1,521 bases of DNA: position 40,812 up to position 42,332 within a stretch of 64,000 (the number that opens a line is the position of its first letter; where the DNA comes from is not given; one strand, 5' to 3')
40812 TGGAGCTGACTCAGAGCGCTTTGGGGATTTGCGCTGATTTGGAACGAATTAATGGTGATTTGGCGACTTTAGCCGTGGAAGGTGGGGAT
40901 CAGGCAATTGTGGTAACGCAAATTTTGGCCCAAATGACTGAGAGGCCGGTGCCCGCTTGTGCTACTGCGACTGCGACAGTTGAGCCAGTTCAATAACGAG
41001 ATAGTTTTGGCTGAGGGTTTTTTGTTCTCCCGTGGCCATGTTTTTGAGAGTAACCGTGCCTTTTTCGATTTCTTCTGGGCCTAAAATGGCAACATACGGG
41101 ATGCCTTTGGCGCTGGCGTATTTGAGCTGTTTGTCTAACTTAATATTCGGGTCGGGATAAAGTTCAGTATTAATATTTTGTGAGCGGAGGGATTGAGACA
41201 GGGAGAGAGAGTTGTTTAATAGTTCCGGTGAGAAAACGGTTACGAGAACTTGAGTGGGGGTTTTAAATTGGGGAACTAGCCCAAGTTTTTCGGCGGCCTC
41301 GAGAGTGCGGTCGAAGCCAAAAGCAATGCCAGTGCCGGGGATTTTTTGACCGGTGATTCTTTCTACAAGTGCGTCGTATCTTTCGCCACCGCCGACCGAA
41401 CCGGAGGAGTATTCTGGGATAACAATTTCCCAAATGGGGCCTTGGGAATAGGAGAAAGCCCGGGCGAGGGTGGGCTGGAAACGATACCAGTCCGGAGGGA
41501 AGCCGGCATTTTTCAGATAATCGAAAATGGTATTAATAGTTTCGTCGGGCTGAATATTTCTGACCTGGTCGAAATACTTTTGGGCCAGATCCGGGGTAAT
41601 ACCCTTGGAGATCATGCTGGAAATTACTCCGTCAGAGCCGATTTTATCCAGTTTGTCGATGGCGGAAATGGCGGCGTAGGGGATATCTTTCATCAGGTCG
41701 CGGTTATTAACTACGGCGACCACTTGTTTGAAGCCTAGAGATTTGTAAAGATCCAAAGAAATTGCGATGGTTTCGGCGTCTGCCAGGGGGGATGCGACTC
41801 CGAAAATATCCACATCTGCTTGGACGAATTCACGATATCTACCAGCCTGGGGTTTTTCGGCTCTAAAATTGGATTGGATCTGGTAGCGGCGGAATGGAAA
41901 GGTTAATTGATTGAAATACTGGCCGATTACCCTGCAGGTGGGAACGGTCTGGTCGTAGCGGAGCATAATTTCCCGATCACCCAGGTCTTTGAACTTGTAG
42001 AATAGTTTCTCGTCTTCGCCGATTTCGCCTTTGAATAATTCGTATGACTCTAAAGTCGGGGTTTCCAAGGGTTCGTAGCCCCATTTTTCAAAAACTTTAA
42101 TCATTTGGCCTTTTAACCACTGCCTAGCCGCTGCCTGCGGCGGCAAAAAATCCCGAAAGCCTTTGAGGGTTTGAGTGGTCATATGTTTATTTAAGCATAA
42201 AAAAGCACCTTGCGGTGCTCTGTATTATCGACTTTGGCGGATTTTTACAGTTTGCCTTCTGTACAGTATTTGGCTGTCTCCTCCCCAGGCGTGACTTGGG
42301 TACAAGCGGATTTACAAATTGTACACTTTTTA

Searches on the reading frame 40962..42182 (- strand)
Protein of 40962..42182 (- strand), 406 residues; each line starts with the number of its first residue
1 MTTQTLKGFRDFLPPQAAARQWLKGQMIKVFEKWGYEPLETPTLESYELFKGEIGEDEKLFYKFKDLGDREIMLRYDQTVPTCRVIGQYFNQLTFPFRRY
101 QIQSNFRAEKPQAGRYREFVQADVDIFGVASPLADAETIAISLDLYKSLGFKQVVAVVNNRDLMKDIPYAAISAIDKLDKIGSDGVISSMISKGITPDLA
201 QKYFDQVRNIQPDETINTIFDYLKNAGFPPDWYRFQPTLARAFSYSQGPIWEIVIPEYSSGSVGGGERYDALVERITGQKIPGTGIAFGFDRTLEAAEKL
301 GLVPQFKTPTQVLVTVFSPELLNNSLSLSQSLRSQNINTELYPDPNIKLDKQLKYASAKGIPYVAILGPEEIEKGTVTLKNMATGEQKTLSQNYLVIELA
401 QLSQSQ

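Call 37: search_protein_families(library=pfam, proteins=[window:40962-42182:-], max_evalue=0.0001)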
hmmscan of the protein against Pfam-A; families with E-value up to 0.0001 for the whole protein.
window:40962-42182:- (406 aa): 3 families
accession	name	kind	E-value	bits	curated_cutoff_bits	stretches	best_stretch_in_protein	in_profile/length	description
PF13393.11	tRNA-synt_His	-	3.4e-34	118.9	25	2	8-167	1-159/308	Histidyl-tRNA synthetase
PF03129.25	HGTP_anticodon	-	2.3e-16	60.1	21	1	311-397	1-89/94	Anticodon binding domain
PF00587.30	tRNA-synt_2b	-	1.3e-09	38.8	29.3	1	62-161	1-107/179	tRNA synthetase class II core domain (G, H, P, S and T)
